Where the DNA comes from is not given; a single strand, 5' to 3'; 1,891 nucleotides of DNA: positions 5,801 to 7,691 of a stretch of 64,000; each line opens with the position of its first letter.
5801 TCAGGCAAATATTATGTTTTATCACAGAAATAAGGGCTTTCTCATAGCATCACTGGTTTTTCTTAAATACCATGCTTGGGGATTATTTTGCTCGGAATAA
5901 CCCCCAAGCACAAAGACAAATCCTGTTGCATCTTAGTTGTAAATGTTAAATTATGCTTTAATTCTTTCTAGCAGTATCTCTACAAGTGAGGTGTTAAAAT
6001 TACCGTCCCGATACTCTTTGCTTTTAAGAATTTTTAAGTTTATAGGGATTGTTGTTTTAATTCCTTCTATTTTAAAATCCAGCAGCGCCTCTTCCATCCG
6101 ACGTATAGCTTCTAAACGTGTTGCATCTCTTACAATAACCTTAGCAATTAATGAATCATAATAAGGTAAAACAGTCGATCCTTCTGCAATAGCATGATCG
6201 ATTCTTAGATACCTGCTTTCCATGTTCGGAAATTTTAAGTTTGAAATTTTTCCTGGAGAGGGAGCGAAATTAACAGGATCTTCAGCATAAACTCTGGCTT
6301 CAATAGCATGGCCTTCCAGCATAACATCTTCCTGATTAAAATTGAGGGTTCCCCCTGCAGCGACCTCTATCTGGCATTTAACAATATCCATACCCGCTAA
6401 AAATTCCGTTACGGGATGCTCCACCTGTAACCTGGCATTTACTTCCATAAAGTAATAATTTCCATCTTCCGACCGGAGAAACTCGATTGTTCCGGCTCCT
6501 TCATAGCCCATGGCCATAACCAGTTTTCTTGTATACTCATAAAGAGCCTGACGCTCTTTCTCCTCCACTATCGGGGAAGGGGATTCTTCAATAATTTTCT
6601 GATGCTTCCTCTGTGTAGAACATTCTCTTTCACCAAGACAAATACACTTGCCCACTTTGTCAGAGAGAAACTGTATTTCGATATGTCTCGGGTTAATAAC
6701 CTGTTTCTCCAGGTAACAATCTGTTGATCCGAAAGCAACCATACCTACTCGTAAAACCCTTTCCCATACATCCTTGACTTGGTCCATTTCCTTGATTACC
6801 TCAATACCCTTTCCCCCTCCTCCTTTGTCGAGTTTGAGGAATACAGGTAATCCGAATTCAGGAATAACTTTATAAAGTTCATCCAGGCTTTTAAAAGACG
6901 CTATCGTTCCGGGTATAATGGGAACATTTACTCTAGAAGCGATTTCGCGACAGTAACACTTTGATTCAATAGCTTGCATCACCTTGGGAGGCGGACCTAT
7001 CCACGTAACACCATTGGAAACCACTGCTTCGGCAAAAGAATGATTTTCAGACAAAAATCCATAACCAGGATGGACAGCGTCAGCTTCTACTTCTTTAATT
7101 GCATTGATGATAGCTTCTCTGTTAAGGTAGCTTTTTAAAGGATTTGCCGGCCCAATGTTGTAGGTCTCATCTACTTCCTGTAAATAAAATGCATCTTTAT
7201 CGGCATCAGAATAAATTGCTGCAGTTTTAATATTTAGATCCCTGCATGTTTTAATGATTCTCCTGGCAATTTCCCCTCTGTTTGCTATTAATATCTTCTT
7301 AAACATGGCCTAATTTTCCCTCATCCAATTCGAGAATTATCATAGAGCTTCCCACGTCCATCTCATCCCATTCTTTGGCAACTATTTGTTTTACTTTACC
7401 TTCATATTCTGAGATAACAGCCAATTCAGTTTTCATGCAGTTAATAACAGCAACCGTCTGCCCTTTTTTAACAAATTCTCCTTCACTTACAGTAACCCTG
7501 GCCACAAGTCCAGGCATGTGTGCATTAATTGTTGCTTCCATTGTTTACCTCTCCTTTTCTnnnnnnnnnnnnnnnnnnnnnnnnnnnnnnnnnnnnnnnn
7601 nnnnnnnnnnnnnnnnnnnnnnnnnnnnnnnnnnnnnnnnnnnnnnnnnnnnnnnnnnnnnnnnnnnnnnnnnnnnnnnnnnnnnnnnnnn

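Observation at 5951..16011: Split PEP-synthase/rifampin-phosphotransferase-like kinase co-clustered with a three-part biotin-dependent carboxylase, UPF0261, HD hydrolase and a CoA ligase: candidate novel ATP-dependent phosphorylation-carboxylation system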

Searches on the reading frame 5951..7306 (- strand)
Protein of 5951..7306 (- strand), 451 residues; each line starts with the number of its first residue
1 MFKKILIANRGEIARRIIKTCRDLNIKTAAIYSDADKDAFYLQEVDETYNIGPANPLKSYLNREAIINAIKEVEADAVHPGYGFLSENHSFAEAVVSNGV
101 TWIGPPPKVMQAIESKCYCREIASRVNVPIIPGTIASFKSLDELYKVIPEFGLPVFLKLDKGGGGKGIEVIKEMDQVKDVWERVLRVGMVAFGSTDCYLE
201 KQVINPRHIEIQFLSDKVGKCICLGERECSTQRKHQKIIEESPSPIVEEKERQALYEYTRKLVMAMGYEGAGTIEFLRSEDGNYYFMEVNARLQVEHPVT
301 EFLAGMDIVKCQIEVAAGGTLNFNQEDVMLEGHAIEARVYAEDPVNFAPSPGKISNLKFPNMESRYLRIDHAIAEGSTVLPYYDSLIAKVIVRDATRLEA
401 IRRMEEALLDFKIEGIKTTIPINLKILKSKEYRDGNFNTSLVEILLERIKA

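Call 5: search_protein_families(library=pfam, proteins=[window:5951-7306:-])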
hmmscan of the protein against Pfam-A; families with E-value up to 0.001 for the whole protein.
window:5951-7306:- (451 aa): 6 families
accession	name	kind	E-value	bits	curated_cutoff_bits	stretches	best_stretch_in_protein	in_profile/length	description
PF02786.22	CPSase_L_D2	-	2.4e-60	204.1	19.8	1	119-322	5-209/211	Carbamoyl-phosphate synthase L chain, ATP binding domain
PF00289.28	Biotin_carb_N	-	3.4e-43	147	25.5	1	1-110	1-110/110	Biotin carboxylase, N-terminal domain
PF02785.25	Biotin_carb_C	-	2.5e-34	118.1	32.4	1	336-443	1-107/108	Biotin carboxylase C-terminal domain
PF02222.28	ATP-grasp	-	1.3e-09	38.4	27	1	138-292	16-162/179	ATP-grasp domain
PF07478.18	Dala_Dala_lig_C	-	7e-06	26.1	24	1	144-291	28-174/204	D-ala D-ala ligase C-terminus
PF02655.19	ATP-grasp_3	-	0.0002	21.9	23.2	1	155-294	34-158/160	ATP-grasp domain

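Call 6: search_protein_families(library=ncbifam, proteins=[window:5951-7306:-])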
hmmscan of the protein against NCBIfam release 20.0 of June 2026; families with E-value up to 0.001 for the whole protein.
window:5951-7306:- (451 aa): 32 families (the best 25 are shown)
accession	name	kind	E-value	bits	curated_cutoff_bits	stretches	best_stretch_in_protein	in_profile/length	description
NF006367.0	PRK08591.1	subfamily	1.6e-160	534.7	597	1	1-444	1-443/451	acetyl-CoA carboxylase biotin carboxylase subunit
NF006406.0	PRK08654.1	equivalog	6.9e-159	529.5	739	1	1-443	1-441/499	acetyl-CoA carboxylase biotin carboxylase subunit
TIGR00514.1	accC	equivalog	5.8e-148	493.4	626.5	1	1-444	1-443/449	acetyl-CoA carboxylase biotin carboxylase subunit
NF009554.0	PRK12999.1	equivalog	1.1e-146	490.4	965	1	1-443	4-453/1147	pyruvate carboxylase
NF004085.0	PRK05586.1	equivalog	8.3e-146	486.4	723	1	1-443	1-442/448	acetyl-CoA carboxylase biotin carboxylase subunit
NF009471.0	PRK12833.1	equivalog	7.8e-142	473.1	686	1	3-448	6-450/467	acetyl-CoA carboxylase biotin carboxylase subunit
NF005525.0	PRK07178.1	equivalog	4.6e-141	470.7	768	1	1-447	1-444/471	acetyl-CoA carboxylase biotin carboxylase subunit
TIGR01235.1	pyruv_carbox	equivalog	1.8e-139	466.2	1114.45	1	4-443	1-449/1143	pyruvate carboxylase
TIGR02712.1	urea_carbox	equivalog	6.9e-139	464.6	1303.85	1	2-443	1-440/1201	urea carboxylase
NF006286.0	PRK08462.1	equivalog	2.3e-137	458.5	740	1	2-443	4-442/445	acetyl-CoA carboxylase biotin carboxylase subunit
NF006287.0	PRK08463.1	equivalog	1.2e-135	453.1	775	1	1-449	1-448/479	acetyl-CoA carboxylase subunit A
TIGR01369.1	CPSaseII_lrg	equivalog_domain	1.6e-11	42.6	1027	1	91-328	645-876/1052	carbamoyl-phosphate synthase (glutamine-hydrolyzing) large subunit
TIGR01205.1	D_ala_D_alaTIGR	subfamily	2.5e-10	39.8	245.65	1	112-291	103-285/318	D-alanine--D-alanine ligase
NF003671.0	PRK05294.1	equivalog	2.9e-10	38.4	599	1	63-326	71-337/1058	carbamoyl-phosphate synthase large subunit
NF004679.0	PRK06019.1-5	equivalog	5.4e-10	38.6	326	1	102-288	86-263/376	5-(carboxyamino)imidazole ribonucleotide synthase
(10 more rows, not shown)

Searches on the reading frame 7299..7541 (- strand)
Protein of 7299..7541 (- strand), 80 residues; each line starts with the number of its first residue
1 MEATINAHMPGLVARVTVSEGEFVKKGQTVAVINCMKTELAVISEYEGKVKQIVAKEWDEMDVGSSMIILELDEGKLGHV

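Call 5: search_protein_families(library=pfam, proteins=[window:7299-7541:-])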
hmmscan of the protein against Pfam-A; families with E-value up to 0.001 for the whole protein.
window:7299-7541:- (80 aa): 4 families
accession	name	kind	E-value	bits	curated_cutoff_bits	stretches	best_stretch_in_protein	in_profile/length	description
PF00364.28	Biotin_lipoyl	-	1.4e-11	44.4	22.1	1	7-69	5-72/73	Biotin-requiring enzyme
PF13533.13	Biotin_lipoyl_2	-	2.8e-05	24.3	29.8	1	4-33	2-31/32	Biotin-lipoyl like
PF13375.12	RnfC_N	-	0.00046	20.6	25.6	1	11-73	39-99/101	RnfC Barrel sandwich hybrid domain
PF13437.12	HlyD_3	-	0.00061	20.9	22.2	0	4-37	1-34/106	HlyD family secretion protein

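Call 6: search_protein_families(library=ncbifam, proteins=[window:7299-7541:-])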
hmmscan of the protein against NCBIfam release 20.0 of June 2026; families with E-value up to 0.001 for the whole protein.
window:7299-7541:- (80 aa): 20 families
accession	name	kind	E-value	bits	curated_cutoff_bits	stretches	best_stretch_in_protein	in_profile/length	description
NF004173.0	PRK05641.1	equivalog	9.3e-13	49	199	1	2-70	84-152/153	putative acetyl-CoA carboxylase biotin carboxyl carrier protein subunit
NF006761.0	PRK09282.1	domain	1.3e-12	47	402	1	3-70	522-589/591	pyruvate carboxylase subunit B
NF006079.0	PRK08225.1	equivalog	2.1e-12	46.9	95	1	4-71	3-70/70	acetyl-CoA carboxylase biotin carboxyl carrier protein subunit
TIGR01235.1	pyruv_carbox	equivalog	3.2e-12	44.8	1114.45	1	3-70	1075-1142/1143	pyruvate carboxylase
NF009554.0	PRK12999.1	equivalog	1.1e-11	43.4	965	1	3-70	1078-1145/1147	pyruvate carboxylase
NF004547.1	PRK05889.1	equivalog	3.3e-11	43.2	75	1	1-65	1-65/71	biotin/lipoyl-binding carrier protein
TIGR02712.1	urea_carbox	equivalog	1.2e-09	36.4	1303.85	1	4-71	1134-1201/1201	urea carboxylase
NF010643.0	PRK14040.1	subfamily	2e-09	36.5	892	1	3-70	527-594/595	oxaloacetate decarboxylase subunit alpha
TIGR01108.1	oadA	equivalog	2.2e-08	33.1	756.5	1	4-65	519-580/582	sodium-extruding oxaloacetate decarboxylase subunit alpha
NF005117.0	PRK06549.1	equivalog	4e-08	33.9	159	1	4-69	63-128/130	acetyl-CoA carboxylase biotin carboxyl carrier protein subunit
NF047903.1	MmDecMmdC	equivalog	5e-07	30.2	200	1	4-70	65-131/132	methylmalonyl-CoA decarboxylase subunit gamma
NF010645.0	PRK14042.1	equivalog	1e-06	27.8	1182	1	5-71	528-594/596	pyruvate carboxylase subunit B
TIGR03794.1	NHLM_micro_HlyD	equivalog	2.3e-06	26.8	156.2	1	4-35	60-91/421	NHLP bacteriocin system secretion protein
TIGR01730.1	RND_mfp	subfamily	2.7e-06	26.6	94.9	1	2-43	26-67/322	efflux RND transporter periplasmic adaptor subunit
NF011457.0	PRK14875.1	equivalog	7e-06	25.2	307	1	11-71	18-78/372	acetoin dehydrogenase dihydrolipoyllysine-residue acetyltransferase subunit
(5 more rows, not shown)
